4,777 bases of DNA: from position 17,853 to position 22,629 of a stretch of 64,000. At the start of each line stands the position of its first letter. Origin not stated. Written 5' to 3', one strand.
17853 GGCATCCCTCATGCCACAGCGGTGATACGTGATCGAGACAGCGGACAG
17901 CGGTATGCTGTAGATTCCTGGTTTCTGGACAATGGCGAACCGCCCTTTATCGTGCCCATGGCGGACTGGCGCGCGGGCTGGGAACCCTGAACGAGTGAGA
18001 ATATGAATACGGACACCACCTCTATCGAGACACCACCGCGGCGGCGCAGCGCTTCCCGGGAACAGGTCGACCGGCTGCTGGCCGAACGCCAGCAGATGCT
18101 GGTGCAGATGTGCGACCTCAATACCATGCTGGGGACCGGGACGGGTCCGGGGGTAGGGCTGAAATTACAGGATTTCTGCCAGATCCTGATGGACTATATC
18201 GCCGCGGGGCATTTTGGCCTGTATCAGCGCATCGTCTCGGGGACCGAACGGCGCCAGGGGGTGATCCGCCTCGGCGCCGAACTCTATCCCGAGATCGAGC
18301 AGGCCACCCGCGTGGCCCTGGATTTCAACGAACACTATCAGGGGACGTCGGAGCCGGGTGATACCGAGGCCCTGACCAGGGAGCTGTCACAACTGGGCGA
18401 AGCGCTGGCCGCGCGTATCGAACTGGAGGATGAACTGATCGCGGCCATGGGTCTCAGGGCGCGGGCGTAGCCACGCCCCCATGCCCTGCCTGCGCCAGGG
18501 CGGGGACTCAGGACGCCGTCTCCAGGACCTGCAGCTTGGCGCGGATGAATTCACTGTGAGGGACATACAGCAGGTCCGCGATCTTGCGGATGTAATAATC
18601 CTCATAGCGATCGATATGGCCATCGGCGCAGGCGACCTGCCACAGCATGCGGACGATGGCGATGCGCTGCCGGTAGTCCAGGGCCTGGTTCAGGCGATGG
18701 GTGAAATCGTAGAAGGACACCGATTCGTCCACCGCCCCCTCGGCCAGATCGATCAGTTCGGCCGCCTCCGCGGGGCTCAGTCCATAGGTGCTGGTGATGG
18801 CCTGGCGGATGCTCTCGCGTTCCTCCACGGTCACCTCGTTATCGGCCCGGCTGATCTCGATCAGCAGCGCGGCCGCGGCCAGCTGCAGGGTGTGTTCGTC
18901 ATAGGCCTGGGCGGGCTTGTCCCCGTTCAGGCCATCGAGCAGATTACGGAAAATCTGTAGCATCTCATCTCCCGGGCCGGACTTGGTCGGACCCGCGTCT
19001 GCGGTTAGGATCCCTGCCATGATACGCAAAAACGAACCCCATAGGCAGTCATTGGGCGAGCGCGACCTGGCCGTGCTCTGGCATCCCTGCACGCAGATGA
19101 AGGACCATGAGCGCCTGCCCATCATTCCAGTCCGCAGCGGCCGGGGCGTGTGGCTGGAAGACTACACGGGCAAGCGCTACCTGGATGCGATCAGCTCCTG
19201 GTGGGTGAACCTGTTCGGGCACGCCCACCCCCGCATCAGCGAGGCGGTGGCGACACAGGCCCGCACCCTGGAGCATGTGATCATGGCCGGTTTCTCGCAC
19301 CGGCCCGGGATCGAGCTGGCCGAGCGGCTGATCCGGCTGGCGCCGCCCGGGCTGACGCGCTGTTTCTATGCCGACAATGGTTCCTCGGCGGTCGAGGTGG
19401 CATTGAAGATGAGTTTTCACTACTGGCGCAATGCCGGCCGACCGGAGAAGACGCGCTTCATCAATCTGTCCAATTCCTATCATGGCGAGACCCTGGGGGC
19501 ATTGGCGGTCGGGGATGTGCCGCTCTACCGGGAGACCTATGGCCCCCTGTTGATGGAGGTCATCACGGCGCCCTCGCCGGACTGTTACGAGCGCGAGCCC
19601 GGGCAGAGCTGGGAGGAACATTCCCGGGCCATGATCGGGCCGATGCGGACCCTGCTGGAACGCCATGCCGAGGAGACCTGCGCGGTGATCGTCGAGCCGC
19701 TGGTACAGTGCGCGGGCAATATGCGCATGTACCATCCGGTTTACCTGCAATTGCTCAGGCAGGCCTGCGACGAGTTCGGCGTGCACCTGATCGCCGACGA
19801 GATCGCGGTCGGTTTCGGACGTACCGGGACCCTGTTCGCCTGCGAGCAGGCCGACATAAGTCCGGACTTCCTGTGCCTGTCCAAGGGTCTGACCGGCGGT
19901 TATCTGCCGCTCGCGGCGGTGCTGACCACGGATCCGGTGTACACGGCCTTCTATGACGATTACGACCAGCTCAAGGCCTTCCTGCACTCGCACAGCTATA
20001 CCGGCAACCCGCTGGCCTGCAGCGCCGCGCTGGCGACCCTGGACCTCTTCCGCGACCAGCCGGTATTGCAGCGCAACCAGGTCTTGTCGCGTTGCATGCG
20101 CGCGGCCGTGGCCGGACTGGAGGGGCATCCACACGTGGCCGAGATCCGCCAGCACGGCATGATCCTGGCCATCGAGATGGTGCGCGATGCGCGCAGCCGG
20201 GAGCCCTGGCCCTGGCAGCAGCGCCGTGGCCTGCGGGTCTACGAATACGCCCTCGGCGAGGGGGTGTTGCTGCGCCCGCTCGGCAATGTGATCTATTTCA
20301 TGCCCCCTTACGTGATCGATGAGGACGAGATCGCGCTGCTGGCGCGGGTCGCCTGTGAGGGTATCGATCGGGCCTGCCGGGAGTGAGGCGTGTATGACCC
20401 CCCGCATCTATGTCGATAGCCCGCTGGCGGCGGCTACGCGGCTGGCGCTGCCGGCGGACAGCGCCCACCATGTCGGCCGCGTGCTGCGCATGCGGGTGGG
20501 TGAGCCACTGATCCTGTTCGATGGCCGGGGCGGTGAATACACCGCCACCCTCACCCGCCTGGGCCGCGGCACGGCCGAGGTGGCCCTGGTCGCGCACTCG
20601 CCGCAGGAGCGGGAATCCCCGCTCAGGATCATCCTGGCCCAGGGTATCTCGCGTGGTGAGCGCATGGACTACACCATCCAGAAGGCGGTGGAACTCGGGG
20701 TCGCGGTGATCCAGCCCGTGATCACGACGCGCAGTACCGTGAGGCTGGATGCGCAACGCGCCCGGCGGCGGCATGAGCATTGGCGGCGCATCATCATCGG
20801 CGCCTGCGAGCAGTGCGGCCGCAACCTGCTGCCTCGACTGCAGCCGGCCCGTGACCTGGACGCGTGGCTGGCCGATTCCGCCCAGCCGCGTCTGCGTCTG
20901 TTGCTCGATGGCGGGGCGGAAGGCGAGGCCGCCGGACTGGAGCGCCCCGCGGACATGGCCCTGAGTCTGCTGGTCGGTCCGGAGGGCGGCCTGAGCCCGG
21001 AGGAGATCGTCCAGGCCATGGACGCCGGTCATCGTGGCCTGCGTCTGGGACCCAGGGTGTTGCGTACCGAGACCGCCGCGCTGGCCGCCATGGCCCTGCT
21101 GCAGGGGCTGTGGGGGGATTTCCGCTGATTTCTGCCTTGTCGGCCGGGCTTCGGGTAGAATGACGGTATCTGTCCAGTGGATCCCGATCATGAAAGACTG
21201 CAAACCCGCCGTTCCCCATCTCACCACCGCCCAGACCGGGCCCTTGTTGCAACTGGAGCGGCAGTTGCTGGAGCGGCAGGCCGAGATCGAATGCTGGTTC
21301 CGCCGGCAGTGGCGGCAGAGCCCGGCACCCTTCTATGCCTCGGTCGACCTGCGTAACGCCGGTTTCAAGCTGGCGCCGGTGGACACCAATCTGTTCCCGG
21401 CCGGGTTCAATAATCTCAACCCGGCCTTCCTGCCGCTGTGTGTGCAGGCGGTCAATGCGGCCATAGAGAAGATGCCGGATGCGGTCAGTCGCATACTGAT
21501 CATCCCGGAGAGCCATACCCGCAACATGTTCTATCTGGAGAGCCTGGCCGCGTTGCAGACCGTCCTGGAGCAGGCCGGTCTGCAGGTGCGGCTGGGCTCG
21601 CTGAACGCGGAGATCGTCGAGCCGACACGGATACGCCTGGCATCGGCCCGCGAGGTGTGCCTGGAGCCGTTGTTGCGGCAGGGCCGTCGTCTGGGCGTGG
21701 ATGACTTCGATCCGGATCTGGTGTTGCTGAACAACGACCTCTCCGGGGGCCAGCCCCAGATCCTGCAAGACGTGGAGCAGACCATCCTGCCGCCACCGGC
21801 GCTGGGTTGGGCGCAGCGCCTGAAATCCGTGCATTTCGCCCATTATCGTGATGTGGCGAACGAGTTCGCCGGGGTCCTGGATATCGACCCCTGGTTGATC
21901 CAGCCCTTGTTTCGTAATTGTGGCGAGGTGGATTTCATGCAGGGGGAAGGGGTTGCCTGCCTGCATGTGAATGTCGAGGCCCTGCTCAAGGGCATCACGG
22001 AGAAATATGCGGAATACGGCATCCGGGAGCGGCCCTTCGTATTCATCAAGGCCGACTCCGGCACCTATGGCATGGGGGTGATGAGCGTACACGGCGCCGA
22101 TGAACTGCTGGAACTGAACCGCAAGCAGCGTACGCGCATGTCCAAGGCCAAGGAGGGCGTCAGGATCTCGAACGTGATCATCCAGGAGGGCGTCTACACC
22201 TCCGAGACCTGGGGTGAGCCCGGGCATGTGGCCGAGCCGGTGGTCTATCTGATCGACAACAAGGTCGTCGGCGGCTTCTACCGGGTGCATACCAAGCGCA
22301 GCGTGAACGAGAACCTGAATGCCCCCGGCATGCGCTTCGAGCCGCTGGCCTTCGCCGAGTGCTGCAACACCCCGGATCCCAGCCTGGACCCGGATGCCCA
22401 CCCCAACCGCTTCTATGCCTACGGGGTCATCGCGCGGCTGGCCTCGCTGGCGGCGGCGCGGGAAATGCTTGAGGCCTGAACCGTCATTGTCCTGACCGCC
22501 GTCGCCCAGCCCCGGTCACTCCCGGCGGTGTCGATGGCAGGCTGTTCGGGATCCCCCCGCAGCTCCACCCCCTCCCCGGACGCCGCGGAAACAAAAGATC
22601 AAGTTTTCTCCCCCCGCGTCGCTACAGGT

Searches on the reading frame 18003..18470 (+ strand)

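Call 20: search_protein_families(library=pfam, proteins=[window:18003-18470:+], max_evalue=0.00001)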
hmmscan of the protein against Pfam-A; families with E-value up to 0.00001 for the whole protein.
window:18003-18470:+ (155 aa): 1 family
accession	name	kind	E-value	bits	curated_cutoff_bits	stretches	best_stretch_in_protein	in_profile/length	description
PF04353.18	Rsd_AlgQ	-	1.1e-35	123.3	35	1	9-149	6-149/150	Regulator of RNA polymerase sigma(70) subunit, Rsd/AlgQ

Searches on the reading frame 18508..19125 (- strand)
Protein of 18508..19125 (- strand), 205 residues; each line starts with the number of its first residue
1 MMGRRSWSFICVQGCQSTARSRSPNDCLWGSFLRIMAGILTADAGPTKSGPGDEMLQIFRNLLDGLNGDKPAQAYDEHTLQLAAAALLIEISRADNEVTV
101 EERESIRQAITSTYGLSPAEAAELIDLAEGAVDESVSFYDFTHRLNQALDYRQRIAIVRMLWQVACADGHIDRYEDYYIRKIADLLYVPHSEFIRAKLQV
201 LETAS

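Call 20: search_protein_families(library=pfam, proteins=[window:18508-19125:-], max_evalue=0.00001)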
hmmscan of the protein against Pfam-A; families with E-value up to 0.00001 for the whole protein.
window:18508-19125:- (205 aa): 1 family
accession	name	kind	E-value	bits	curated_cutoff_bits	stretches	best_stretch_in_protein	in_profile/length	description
PF05099.18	TerB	-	1.5e-39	135.4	24.4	1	81-197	1-117/118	Tellurite resistance protein TerB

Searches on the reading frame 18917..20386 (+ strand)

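Call 20: search_protein_families(library=pfam, proteins=[window:18917-20386:+], max_evalue=0.00001)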
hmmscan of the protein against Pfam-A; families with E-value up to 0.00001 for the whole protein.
window:18917-20386:+ (489 aa): 1 family
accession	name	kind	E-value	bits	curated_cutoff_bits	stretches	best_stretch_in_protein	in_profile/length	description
PF00202.27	Aminotran_3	-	5.2e-99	332.1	30.5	1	68-474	9-394/403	Aminotransferase class-III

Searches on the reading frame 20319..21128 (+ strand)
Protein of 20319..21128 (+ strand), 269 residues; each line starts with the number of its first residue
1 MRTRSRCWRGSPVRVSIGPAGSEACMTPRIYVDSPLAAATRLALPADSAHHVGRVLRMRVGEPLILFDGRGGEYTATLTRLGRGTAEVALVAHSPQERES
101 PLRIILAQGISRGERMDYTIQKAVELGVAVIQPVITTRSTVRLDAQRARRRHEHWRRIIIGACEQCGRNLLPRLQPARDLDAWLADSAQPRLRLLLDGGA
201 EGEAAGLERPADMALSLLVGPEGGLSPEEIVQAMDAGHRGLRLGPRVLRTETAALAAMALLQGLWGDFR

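Call 20: search_protein_families(library=pfam, proteins=[window:20319-21128:+], max_evalue=0.00001)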
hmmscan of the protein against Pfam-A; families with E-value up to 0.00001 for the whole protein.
window:20319-21128:+ (269 aa): 2 families
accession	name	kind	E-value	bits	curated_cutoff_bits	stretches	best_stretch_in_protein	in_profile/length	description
PF04452.19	Methyltrans_RNA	-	3.2e-49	167.1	23.9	1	99-262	2-165/165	RNA methyltransferase domain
PF20260.4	PUA_4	-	1.3e-13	51.3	23.9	1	44-89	1-46/48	RNA methyltransferase PUA domain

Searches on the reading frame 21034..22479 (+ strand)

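Call 23: search_protein_families(library=pfam, proteins=[window:21034-22479:+], max_evalue=0.00001)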
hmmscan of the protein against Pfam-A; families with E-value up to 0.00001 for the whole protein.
window:21034-22479:+ (481 aa): 1 family
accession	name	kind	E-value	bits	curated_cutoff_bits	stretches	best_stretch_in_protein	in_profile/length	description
PF08886.16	GshA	-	3.1e-186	619.2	25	1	75-478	1-402/402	Glutamate-cysteine ligase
